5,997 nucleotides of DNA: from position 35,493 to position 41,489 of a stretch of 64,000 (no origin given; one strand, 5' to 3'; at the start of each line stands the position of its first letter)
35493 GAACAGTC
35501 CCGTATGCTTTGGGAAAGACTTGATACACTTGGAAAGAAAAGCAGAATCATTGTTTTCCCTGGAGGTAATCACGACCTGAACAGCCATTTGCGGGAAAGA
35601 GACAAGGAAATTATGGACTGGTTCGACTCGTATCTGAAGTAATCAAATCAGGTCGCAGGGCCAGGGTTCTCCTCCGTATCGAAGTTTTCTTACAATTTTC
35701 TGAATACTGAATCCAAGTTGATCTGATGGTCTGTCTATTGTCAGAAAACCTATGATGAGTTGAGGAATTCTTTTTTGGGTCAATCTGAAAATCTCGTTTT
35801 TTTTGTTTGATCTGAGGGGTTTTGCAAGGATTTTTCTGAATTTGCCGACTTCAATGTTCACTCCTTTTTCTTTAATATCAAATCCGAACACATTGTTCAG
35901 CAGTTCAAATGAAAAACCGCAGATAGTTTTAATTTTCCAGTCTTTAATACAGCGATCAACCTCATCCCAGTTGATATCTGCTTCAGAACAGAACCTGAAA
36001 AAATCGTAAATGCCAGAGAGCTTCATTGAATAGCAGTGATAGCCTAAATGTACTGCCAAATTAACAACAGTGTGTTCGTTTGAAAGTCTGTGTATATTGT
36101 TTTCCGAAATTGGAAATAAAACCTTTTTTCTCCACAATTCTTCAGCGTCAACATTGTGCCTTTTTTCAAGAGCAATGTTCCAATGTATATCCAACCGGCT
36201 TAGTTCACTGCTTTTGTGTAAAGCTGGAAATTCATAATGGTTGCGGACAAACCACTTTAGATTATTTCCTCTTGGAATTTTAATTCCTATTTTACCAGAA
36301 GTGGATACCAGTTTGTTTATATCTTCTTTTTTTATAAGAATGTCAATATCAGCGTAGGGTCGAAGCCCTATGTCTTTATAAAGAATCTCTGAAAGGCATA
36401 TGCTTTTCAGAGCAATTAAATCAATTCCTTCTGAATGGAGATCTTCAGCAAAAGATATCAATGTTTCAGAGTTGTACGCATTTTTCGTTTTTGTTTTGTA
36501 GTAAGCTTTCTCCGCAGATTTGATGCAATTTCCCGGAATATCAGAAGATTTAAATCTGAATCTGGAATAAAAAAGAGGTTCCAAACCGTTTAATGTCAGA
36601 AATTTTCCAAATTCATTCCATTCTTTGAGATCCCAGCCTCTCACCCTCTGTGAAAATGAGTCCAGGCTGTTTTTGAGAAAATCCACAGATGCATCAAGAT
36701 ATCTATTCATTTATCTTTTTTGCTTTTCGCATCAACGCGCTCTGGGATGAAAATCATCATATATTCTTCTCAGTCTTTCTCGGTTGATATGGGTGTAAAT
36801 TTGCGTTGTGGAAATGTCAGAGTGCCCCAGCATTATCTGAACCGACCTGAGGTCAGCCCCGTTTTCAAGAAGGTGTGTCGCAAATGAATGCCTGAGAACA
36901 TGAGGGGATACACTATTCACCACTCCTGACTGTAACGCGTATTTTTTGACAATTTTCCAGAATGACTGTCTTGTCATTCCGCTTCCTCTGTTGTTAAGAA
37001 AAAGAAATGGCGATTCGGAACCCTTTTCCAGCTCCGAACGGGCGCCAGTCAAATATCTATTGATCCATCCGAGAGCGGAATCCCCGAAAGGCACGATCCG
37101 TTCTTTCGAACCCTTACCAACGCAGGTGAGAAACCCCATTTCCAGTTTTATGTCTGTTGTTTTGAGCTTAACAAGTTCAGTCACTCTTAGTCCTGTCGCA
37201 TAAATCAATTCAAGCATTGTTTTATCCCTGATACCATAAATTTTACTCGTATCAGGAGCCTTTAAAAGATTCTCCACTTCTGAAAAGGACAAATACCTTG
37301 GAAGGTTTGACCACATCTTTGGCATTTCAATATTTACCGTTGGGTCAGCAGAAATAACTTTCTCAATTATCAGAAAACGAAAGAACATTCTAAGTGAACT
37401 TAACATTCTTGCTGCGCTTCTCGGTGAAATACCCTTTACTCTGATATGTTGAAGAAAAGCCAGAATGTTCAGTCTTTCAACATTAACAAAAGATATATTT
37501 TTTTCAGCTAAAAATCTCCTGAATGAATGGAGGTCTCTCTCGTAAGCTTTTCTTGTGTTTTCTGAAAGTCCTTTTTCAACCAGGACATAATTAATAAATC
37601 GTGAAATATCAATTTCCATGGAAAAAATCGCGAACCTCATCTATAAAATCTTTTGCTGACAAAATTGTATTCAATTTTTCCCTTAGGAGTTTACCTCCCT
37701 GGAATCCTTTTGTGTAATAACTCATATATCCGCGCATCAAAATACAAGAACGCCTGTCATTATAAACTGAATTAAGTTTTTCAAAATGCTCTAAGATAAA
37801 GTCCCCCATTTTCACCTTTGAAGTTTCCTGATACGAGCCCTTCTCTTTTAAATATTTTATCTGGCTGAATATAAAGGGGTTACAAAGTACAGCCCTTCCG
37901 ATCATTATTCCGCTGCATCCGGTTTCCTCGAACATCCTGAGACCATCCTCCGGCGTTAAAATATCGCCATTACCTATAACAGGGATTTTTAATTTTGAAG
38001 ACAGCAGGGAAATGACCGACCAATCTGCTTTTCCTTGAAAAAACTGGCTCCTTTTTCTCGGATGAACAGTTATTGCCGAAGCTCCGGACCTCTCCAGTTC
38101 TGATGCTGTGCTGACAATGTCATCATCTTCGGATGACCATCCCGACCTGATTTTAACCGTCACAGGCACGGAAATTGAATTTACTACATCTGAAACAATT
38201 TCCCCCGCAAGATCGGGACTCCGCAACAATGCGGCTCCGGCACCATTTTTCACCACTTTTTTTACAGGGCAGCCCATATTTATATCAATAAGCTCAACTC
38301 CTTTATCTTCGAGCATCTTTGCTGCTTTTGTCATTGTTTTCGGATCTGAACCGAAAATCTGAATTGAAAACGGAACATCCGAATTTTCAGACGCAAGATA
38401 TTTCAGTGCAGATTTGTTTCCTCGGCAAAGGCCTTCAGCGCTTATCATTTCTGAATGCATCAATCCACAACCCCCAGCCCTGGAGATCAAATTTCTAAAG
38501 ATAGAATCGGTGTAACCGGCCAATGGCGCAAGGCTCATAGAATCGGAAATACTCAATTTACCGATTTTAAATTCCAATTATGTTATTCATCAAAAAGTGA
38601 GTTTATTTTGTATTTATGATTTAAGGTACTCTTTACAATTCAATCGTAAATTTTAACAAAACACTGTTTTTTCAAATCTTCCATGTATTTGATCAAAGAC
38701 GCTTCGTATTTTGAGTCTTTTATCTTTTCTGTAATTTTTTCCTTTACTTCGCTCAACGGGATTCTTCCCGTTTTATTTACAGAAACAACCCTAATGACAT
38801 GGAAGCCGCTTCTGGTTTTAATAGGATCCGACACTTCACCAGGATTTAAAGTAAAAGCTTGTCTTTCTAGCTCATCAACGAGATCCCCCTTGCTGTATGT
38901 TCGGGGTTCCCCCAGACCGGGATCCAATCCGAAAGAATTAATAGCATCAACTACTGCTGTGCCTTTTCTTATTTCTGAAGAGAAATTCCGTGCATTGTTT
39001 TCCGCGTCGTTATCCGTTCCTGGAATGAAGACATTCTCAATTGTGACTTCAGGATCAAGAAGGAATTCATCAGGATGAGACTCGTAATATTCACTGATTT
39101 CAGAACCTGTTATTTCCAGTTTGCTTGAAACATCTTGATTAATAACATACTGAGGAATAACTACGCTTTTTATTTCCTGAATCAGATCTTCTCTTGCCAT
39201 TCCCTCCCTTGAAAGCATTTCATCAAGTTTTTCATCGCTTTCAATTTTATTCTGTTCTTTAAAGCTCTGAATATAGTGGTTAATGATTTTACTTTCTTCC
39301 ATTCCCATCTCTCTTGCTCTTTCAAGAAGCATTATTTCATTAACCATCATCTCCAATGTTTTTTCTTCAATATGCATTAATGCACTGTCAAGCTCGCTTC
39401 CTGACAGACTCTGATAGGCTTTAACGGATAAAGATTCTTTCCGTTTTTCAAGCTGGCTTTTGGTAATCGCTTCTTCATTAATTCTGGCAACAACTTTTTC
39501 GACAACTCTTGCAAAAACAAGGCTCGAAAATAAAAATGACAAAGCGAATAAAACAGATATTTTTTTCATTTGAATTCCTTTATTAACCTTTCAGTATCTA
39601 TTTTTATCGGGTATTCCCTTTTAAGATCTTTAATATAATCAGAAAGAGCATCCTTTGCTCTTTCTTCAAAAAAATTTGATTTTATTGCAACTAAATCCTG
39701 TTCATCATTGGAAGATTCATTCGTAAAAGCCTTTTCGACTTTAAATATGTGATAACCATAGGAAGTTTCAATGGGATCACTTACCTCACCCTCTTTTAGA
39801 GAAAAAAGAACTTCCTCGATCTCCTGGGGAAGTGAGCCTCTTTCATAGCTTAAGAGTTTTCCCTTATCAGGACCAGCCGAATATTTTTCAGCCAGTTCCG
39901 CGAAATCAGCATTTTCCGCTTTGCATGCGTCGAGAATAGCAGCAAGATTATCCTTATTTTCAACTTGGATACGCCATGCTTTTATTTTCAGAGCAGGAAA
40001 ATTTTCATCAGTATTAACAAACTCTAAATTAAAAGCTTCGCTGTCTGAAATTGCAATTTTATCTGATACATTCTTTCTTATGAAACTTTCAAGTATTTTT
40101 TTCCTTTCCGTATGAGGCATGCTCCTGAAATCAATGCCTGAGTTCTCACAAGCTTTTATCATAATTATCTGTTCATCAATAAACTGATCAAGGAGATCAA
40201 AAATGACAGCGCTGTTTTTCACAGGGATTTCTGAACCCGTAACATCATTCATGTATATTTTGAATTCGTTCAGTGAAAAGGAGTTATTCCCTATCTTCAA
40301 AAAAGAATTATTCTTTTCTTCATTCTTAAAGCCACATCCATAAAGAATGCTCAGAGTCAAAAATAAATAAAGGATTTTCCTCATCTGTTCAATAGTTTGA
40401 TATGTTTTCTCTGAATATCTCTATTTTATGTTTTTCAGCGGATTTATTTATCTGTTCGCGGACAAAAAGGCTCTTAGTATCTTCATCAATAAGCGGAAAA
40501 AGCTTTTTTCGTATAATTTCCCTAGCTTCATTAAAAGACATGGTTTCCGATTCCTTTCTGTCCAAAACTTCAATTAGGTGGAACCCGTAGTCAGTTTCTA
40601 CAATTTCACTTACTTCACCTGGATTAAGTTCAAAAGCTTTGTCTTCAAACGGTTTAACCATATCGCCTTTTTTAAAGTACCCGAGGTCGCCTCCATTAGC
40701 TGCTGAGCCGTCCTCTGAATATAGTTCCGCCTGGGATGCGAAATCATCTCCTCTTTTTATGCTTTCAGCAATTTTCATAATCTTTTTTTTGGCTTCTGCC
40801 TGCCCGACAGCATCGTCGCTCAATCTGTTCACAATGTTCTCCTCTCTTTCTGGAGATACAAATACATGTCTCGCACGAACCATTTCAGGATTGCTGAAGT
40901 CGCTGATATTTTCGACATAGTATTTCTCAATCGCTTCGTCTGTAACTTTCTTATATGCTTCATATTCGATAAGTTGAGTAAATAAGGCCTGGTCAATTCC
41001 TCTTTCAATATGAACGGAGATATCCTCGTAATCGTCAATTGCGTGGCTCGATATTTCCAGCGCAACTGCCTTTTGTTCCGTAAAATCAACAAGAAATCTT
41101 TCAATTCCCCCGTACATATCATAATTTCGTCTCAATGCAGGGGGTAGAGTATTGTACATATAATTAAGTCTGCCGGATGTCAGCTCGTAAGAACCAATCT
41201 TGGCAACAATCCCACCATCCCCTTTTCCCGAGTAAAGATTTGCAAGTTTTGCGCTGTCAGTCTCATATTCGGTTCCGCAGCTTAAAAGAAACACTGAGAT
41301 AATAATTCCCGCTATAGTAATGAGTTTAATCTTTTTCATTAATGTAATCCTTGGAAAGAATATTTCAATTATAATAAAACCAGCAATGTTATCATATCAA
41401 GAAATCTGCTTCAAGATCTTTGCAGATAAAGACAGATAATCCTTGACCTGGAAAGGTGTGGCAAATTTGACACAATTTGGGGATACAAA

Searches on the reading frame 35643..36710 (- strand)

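Call 75: search_protein_families(library=pfam, proteins=[window:35643-36710:-], max_evalue=0.00001)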
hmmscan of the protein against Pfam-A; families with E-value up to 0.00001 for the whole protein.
window:35643-36710:- (355 aa): 1 family
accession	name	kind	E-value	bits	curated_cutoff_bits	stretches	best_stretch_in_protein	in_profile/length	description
PF14907.12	NTP_transf_5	-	8.8e-35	120.9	31.2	1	29-276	3-249/249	Uncharacterised nucleotidyltransferase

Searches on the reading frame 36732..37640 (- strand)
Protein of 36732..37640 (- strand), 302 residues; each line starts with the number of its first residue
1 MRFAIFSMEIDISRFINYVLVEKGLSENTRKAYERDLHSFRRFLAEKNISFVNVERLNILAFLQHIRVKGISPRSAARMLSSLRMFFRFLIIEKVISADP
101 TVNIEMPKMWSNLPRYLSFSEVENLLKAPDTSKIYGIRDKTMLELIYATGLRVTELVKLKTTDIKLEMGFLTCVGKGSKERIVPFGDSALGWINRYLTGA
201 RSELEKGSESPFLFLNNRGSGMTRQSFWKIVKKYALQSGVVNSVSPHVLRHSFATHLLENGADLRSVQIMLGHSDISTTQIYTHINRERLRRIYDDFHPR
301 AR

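Call 75: search_protein_families(library=pfam, proteins=[window:36732-37640:-], max_evalue=0.00001)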
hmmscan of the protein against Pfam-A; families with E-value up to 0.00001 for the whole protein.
window:36732-37640:- (302 aa): 4 families
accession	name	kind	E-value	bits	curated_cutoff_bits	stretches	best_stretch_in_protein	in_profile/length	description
PF00589.27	Phage_integrase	-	1.3e-51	175.2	27.1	1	116-288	2-171/172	Phage integrase family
PF02899.23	Phage_int_SAM_1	-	3.6e-20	72.5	22.3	1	12-94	1-83/83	Phage integrase, N-terminal SAM-like domain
PF13102.12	Phage_int_SAM_5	-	6.2e-08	33.3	22.3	1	24-100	14-92/98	Phage integrase SAM-like domain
PF13495.12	Phage_int_SAM_4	-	7.8e-07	29.9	27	1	21-90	11-78/85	Phage integrase, N-terminal SAM-like domain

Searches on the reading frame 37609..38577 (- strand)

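Call 75: search_protein_families(library=pfam, proteins=[window:37609-38577:-], max_evalue=0.00001)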
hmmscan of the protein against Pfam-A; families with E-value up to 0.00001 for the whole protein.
window:37609-38577:- (322 aa): 2 families
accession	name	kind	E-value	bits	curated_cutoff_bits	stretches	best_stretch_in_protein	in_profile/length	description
PF01207.24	Dus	-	1e-79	268.3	20.4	1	16-315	2-302/311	Dihydrouridine synthase (Dus)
PF01180.27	DHO_dh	-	1.3e-06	28.2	27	0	61-148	87-169/291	Dihydroorotate dehydrogenase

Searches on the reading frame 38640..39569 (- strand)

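Call 75: search_protein_families(library=pfam, proteins=[window:38640-39569:-], max_evalue=0.00001)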
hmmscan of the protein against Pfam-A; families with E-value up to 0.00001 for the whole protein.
window:38640-39569:- (309 aa): 6 families
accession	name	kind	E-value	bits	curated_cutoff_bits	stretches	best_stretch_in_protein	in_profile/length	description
PF13145.12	Rotamase_2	-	1e-16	62.3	27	1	154-277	2-121/121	PPIC-type PPIASE domain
PF13624.11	SurA_N_3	-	2e-09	37.9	27.2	1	4-137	17-156/162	SurA-like N-terminal domain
PF00639.27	Rotamase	-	1.6e-08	35.8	21.7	1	188-261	17-95/97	PPIC-type PPIASE domain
PF13623.11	SurA_N_2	-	2.9e-07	30.9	28.5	1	5-102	20-121/145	SurA-like N-terminal domain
PF09312.16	SurA_N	-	3e-07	31.1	30.8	1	23-138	1-113/118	SurA N-terminal domain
PF13616.12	Rotamase_3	-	3.9e-07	31.1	22.5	1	185-262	32-113/116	PPIC-type PPIASE domain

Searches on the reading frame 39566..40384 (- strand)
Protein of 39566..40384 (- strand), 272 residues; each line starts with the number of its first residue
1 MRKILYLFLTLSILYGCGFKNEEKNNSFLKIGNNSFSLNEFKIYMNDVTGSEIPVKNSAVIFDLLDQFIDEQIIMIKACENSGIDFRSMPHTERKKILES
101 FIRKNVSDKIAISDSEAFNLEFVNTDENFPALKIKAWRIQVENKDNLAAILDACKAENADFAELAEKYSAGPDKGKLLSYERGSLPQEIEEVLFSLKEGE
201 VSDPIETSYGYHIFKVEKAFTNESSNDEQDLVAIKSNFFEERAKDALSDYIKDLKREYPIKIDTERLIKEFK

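Call 75: search_protein_families(library=pfam, proteins=[window:39566-40384:-], max_evalue=0.00001)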
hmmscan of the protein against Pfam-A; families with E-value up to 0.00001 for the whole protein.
window:39566-40384:- (272 aa): 3 families
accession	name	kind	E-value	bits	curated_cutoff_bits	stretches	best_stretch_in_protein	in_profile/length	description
PF00639.27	Rotamase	-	1e-17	65.3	21.7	1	141-217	16-96/97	PPIC-type PPIASE domain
PF13616.12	Rotamase_3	-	7.4e-13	49.5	22.5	1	141-217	34-113/116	PPIC-type PPIASE domain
PF13145.12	Rotamase_2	-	1.2e-11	46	27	1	139-219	28-108/121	PPIC-type PPIASE domain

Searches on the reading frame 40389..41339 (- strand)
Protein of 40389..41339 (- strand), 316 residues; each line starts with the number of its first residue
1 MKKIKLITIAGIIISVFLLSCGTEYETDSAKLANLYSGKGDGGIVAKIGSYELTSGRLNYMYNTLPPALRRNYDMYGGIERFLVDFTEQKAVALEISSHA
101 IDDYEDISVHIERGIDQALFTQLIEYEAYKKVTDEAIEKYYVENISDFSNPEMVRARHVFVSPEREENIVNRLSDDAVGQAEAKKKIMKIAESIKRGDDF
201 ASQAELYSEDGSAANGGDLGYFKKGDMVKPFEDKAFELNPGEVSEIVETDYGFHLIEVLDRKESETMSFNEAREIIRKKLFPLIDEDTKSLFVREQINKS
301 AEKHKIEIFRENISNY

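Call 75: search_protein_families(library=pfam, proteins=[window:40389-41339:-], max_evalue=0.00001)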
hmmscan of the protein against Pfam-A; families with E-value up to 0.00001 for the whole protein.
window:40389-41339:- (316 aa): 3 families
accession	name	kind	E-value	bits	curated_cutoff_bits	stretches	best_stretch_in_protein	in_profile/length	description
PF13616.12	Rotamase_3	-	1.1e-28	100.5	22.5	1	149-262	11-116/116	PPIC-type PPIASE domain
PF00639.27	Rotamase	-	2.5e-24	86.5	21.7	1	166-258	9-95/97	PPIC-type PPIASE domain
PF13145.12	Rotamase_2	-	2.7e-19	70.6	27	1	132-274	1-121/121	PPIC-type PPIASE domain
